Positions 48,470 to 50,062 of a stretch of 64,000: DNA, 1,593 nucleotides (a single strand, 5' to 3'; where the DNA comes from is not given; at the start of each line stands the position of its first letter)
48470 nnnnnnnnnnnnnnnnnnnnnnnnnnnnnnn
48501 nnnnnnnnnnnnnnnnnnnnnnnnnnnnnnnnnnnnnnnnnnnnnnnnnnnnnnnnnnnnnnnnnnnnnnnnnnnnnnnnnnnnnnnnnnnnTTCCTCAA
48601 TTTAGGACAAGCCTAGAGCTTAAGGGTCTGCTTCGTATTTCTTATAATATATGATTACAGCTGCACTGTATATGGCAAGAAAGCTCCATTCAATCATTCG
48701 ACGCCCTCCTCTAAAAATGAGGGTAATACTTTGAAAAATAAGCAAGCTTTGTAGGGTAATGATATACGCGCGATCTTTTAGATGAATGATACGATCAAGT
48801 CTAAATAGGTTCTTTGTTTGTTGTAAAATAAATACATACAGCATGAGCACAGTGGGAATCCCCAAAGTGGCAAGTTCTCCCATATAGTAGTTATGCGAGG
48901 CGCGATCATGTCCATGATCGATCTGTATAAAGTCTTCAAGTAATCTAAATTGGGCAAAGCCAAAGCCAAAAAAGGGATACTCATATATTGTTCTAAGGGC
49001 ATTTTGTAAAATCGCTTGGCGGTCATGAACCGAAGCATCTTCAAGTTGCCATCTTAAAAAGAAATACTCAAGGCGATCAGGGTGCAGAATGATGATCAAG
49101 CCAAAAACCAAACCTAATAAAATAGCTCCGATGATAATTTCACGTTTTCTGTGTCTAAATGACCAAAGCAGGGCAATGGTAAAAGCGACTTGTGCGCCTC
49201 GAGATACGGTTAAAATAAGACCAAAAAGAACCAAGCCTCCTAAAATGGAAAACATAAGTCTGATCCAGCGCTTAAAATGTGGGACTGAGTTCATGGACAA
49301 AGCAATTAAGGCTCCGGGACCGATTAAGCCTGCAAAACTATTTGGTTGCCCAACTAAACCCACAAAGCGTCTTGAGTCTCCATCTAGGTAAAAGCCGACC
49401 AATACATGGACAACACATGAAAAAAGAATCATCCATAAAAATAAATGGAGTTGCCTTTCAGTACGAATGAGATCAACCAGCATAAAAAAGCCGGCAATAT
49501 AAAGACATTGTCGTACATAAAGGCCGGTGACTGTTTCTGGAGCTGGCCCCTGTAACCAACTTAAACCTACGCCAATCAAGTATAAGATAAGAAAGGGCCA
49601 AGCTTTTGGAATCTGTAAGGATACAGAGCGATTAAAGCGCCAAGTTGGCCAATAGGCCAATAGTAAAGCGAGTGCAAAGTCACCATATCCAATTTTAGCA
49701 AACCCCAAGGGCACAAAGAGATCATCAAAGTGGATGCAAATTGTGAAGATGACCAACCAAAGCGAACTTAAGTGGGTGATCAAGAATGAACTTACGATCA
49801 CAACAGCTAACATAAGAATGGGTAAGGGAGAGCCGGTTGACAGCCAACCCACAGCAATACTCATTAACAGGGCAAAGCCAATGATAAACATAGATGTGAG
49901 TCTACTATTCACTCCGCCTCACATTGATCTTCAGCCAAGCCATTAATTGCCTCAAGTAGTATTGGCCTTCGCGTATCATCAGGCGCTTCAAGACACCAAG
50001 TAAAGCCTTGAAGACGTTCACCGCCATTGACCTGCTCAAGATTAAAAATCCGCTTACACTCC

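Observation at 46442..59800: Candidate seven-gene operon: surface-lipoprotein array with a Wzy_C (WaaL/PglL-like) membrane protein and a pseudokinase-FGE protein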

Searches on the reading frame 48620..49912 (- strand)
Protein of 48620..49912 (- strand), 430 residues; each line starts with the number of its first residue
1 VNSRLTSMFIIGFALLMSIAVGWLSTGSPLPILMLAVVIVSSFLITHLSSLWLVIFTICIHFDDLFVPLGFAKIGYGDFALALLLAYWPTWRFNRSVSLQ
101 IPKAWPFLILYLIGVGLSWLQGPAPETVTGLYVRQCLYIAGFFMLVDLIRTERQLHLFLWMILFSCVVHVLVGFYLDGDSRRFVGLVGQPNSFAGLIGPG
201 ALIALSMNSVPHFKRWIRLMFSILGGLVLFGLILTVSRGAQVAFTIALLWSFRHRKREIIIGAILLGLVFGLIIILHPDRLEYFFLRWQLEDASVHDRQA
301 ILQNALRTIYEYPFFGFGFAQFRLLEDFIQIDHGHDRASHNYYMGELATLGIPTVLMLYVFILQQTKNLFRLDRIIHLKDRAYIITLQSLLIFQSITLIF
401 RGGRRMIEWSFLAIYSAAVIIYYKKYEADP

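Call 4: search_protein_families(library=pfam, proteins=[window:48620-49912:-], max_evalue=0.01)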
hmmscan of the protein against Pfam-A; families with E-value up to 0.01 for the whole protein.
window:48620-49912:- (430 aa): 1 family
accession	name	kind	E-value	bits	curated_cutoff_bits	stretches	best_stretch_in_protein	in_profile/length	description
PF04932.20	Wzy_C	-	2.2e-17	63.7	31.7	1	227-358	5-148/149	O-Antigen ligase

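Call 5: search_protein_families(library=ncbifam, proteins=[window:48620-49912:-], max_evalue=0.01)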
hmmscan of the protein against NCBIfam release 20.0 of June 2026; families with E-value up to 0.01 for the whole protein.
window:48620-49912:- (430 aa): 1 family
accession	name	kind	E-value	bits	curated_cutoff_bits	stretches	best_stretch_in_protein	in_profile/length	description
TIGR03097.1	PEP_O_lig_1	hypoth_equivalog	1.1e-09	37.7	188.1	1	99-378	69-354/408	putative O-glycosylation ligase, exosortase A system-associated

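Call 8: find_encoding_contigs(protein=window:48620-49912:-, flank=10000, max_places=6)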
Protein window:48620-49912:- (430 aa): no gene with exactly this product is on record in the collection.

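Call 36: find_homologous_proteins(query=window:48620-49912:-, max_evalue=0.00001)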
Query window:48620-49912:- (430 aa): 15 proteins with E <= 0.00001 among 8000 candidates.
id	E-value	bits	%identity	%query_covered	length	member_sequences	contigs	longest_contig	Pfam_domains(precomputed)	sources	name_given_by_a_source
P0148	1.5e-275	932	100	98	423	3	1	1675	PF04932.21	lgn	-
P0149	1.1e-245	834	85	100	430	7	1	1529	PF04932.21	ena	-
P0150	1.4e-155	537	57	99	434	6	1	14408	PF04932.21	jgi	jgi:hypothetical protein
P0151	7.5e-142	491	55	97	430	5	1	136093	PF04932.21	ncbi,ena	-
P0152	2.1e-136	474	51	94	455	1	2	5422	PF04932.21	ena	-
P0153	7.6e-136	472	53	98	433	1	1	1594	PF04932.21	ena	-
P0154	7.2e-135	468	50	98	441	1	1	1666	PF04932.21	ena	-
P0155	6.7e-133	462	51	97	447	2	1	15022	PF04932.21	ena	-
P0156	1.3e-132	461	53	97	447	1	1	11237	PF04932.21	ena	-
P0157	1.2e-131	458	50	100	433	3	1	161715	PF04932.21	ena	-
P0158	4.5e-131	456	49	91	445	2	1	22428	PF04932.21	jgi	jgi:O-antigen ligase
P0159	1.1e-123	432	49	97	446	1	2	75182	PF04932.21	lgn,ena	-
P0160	1.6e-122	428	48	99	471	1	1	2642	PF04932.21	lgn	-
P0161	1.3e-115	405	53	84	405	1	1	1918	PF04932.21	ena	-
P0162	3.3e-33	133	29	80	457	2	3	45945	PF04932.21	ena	-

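Call 37: find_encoding_contigs(protein=P0157, flank=10000, max_places=1)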
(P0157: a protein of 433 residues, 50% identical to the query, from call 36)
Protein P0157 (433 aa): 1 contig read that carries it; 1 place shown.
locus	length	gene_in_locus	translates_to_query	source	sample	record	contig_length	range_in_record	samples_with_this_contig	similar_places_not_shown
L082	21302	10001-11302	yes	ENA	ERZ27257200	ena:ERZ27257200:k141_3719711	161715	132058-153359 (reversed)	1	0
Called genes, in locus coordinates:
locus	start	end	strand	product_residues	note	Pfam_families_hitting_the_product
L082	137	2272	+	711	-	PF22073:Cep192_D4 (faint)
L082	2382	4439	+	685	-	PF22544:HYDIN_VesB_CFA65-like_Ig (faint), PF07610:DUF1573 (faint), PF22073:Cep192_D4 (weak)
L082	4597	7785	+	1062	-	PF15780:ASH (weak), PF22073:Cep192_D4 (weak), PF22544:HYDIN_VesB_CFA65-like_Ig (faint)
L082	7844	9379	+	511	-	PF15780:ASH (faint), PF22544:HYDIN_VesB_CFA65-like_Ig (faint), PF22073:Cep192_D4 (weak)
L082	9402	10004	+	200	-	-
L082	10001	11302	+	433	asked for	PF04932:Wzy_C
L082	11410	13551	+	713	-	PF03781:FGE-sulfatase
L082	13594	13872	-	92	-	PF09650:PHA_gran_rgn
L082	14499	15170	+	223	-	PF01127:Sdh_cyt (weak)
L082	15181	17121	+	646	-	PF00890:FAD_binding_2, PF01266:DAO (faint), PF07992:Pyr_redox_2 (faint), PF02910:Succ_DH_flav_C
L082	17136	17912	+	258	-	PF13085:Fer2_3, PF12797:Fer4_2 (weak), PF00037:Fer4 (weak), PF12837:Fer4_6 (weak), PF12838:Fer4_7, PF13183:Fer4_8, PF13237:Fer4_10, PF13534:Fer4_17 (weak), +1 more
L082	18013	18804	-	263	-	-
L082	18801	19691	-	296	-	PF00795:CN_hydrolase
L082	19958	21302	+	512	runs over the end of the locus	PF23459:S1_RRP5 (faint), PF13509:S1_2 (faint), PF00575:S1, PF21710:Spt6_S1 (weak)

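Call 38: find_encoding_contigs(protein=P0159, flank=10000, max_places=1)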
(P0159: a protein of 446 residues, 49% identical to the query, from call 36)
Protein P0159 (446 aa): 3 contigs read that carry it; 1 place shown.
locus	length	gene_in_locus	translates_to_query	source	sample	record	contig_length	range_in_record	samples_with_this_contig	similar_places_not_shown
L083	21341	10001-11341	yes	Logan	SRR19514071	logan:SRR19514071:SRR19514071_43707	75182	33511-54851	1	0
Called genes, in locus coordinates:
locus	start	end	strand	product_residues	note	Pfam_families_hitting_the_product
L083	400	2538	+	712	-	PF15780:ASH (faint), PF22073:Cep192_D4 (faint), PF22544:HYDIN_VesB_CFA65-like_Ig (faint)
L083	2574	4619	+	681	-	PF07610:DUF1573 (faint), PF15780:ASH (faint), PF22073:Cep192_D4, PF22544:HYDIN_VesB_CFA65-like_Ig (weak)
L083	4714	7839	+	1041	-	PF07610:DUF1573 (faint), PF12371:TMEM131_like_N (faint), PF15780:ASH (faint), PF22067:Cep192_D3 (faint), PF22073:Cep192_D4 (weak), PF22544:HYDIN_VesB_CFA65-like_Ig (weak)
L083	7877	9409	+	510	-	PF22067:Cep192_D3 (faint), PF07610:DUF1573 (faint), PF22544:HYDIN_VesB_CFA65-like_Ig (faint), PF15780:ASH (faint), PF22073:Cep192_D4 (weak)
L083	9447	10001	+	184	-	-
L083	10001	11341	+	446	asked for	PF04932:Wzy_C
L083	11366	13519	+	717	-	PF03781:FGE-sulfatase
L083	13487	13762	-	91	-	PF09650:PHA_gran_rgn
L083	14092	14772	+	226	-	PF01127:Sdh_cyt (weak)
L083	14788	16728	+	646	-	PF00890:FAD_binding_2, PF01266:DAO (weak), PF07992:Pyr_redox_2 (faint), PF02910:Succ_DH_flav_C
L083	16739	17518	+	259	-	PF13085:Fer2_3, PF13187:Fer4_9 (faint), PF00037:Fer4 (weak), PF12797:Fer4_2 (weak), PF12837:Fer4_6 (weak), PF13183:Fer4_8, PF13237:Fer4_10, PF12838:Fer4_7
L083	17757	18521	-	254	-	-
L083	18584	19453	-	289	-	PF00795:CN_hydrolase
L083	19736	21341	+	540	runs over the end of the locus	-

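Call 39: find_encoding_contigs(protein=P0158, flank=10000, max_places=1)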
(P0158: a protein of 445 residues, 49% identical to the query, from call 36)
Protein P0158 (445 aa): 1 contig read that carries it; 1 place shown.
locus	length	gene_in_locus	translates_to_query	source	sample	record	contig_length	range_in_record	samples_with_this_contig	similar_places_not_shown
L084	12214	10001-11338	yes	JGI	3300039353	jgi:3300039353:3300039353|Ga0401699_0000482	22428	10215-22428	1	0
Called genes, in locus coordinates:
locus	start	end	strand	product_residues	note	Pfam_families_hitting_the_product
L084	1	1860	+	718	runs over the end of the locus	PF22073:Cep192_D4 (faint)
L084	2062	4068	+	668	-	PF15780:ASH (faint), PF22073:Cep192_D4 (weak), PF22544:HYDIN_VesB_CFA65-like_Ig (weak)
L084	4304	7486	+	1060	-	PF07610:DUF1573 (faint), PF12371:TMEM131_like_N (faint), PF14874:PapD-like (faint), PF15780:ASH, PF22073:Cep192_D4 (weak), PF22544:HYDIN_VesB_CFA65-like_Ig (weak)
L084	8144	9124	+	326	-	PF07610:DUF1573 (faint), PF22544:HYDIN_VesB_CFA65-like_Ig (faint), PF15780:ASH (faint), PF22073:Cep192_D4 (faint)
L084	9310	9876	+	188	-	-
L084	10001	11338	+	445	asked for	PF04932:Wzy_C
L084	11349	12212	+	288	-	?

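Call 40: find_encoding_contigs(protein=P0162, flank=10000, max_places=1)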
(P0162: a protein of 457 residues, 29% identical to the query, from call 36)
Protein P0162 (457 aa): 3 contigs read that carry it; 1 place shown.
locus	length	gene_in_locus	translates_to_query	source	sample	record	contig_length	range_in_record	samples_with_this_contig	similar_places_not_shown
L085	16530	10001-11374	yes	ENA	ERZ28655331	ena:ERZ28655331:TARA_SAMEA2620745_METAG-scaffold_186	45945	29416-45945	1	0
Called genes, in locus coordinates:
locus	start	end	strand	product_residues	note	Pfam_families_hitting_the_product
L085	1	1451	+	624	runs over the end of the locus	-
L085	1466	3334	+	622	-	-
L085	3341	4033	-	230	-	-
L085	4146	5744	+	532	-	PF00512:HisKA (weak), PF02518:HATPase_c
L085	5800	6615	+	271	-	PF03618:Kinase-PPPase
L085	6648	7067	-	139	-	-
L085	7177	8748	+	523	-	PF00069:Pkinase, PF07714:PK_Tyr_Ser-Thr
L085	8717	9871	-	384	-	-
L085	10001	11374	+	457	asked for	PF04932:Wzy_C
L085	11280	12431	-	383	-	PF02595:Gly_kinase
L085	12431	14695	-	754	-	PF00912:Transgly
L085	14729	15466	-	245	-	-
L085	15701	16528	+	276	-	?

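Call 61: search_solved_structures(query=A4, max_evalue=1, show_alignments=2)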
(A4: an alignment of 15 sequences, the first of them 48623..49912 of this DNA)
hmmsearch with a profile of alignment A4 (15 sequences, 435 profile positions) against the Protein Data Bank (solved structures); distinct sequences matched with E-value up to 1: 1.
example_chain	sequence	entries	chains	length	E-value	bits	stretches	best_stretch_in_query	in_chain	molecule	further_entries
7tpg_B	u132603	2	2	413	5.8e-06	28.3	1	191-367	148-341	Putative cell surface polysaccharide polymerase/ligase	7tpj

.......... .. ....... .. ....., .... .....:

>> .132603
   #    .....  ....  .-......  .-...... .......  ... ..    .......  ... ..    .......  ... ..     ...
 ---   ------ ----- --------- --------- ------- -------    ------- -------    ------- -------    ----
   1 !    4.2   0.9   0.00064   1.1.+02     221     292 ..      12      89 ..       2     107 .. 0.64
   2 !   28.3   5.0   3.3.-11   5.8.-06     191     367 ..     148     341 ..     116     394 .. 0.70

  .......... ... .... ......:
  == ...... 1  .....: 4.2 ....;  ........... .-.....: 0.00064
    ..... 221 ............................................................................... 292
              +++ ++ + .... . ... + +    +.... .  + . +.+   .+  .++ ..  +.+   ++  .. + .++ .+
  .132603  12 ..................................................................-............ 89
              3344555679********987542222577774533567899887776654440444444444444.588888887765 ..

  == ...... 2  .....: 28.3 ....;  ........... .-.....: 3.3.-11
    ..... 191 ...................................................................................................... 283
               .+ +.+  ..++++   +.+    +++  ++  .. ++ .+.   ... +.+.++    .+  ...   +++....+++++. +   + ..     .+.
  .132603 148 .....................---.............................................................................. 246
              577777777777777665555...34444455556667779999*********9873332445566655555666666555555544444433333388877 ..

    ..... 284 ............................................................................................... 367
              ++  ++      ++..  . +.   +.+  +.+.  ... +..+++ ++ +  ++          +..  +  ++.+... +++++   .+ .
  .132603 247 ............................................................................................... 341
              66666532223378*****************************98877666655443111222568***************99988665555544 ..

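Call 76: predict_structure(alignment_id=A4)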
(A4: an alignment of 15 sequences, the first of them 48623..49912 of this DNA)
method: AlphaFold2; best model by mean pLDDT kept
length: 430 residues; sequences in the alignment: 15
mean_pLDDT: 75.0   pTM: 0.78
mean pLDDT of the five models: 75.0, 74.1, 73.9, 72.4, 71.1
residues with pLDDT >= 90: 83; 70-90: 191; 50-70: 127; < 50: 29
segments of 3 or more residues with pLDDT < 50: 1-3, 315-337
pLDDT, mean of each block of 10 residues (from residue 1): 56 68 58 57 62 85 66 69 84 83 92 80 64 86 94 93 87 73 65 75 89 89 88 77 87 85 79 77 71 59 61 48 42 46 64 82 92 84 92 73 76 94 73
secondary structure, 60 per line:
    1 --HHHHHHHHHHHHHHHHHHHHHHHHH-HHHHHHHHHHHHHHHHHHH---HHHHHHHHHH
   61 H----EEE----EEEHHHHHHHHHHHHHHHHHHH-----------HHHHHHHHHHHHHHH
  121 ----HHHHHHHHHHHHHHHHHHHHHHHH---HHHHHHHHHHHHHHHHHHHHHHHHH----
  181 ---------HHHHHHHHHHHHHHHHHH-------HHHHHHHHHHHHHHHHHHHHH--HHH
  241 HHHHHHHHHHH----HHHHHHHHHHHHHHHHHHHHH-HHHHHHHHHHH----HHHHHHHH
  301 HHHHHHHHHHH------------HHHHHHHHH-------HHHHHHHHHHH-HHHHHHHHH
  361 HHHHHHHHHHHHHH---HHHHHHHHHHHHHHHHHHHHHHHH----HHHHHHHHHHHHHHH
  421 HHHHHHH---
elements in order: H3-27 H29-47 H51-61 E66-68 E73-75 H76-94 H106-120 H125-148 H152-176 H190-207 H215-235 H238-251 H256-276 H278-288 H293-311 H324-332 H340-350 H352-374 H378-401 H406-427

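Call 78: fold_search(model_id=the predicted structure, library=pdb)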
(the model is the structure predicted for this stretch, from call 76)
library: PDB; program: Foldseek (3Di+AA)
matches with E <= 10: 478; with E <= 0.001: 1
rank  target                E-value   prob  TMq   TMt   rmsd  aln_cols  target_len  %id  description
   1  7tpg_B                1.8e-05  1.00  0.52  0.54   7.8       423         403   17  Single-Particle Cryo-EM Structure of the WaaL O-antigen ligase in its ligand bound state (released 2022-04-06)
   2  9csi                  6.3e-02  0.18  0.11  0.09  26.7       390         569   12  A. baumannii MsbA Bound to Cerastecin Compound 5 (released 2024-09-04)
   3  8tj3_B                6.6e-02  1.00  0.45  0.54   6.5       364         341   13  Structural basis of peptidoglycan synthesis by E. coli RodA-PBP2 complex (released 2023-08-30)
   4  9ntc                  2.3e-01  0.12  0.14  0.13  25.1       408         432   13  Structure of Synaptic Vesicle Protein 2A Bound to Brivaracetam and UCB1244283 (released 2025-09-10)
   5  7qkr                  2.8e-01  0.08  0.09  0.05  27.8       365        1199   14  Cryo-EM structure of ABC transporter STE6-2p from Pichia pastoris with Verapamil at 3.2 A resolution (released 2022-10-26)
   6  9m8l_R                3.0e-01  0.14  0.13  0.17  20.6       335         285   11  cryo-EM structure of human TAS2R4 (released 2026-03-18)
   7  5och_B                3.3e-01  0.11  0.12  0.09  25.1       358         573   10  The crystal structure of human ABCB8 in an outward-facing state (released 2018-07-25)
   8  9pcb                  3.4e-01  0.13  0.13  0.13  25.0       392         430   13  Structure of Synaptic Vesicle Protein 2A Bound to UCB-J (released 2025-09-10)
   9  7v9p_A                3.6e-01  0.14  0.14  0.09  20.4       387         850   11  Crystal structure of the lanthipeptide zinc-metallopeptidase EryP from saccharopolyspora erythraea in intermediate sta (released 2022-05-11)
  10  5d6k                  3.6e-01  0.12  0.14  0.14  22.5       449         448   12  PepT - CIM (released 2016-08-17)
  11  5och_F                3.9e-01  0.10  0.13  0.10  24.5       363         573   12  The crystal structure of human ABCB8 in an outward-facing state (released 2018-07-25)
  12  9nfk                  4.0e-01  0.10  0.10  0.06  27.7       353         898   12  Tuna P-glycoprotein Apo Conformation 3 (released 2025-06-04)
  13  7y1n                  4.6e-01  0.09  0.12  0.06  28.4       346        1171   14  Structure of SUR2B in complex with Mg-ATP, Mg-ADP, and repaglinide in the partially occluded state (released 2023-06-14)
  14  7p5j_A                4.6e-01  0.08  0.11  0.12  33.9       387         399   12  Cryo-EM structure of human TTYH1 in GDN (released 2021-08-11)
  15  6lh0                  4.8e-01  0.18  0.17  0.21  21.6       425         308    8  Crystal structure of a cysteine-pair mutant (P10C-S291C) of a bacterial bile acid transporter in an inward-facing apo-st (released 2020-12-09)
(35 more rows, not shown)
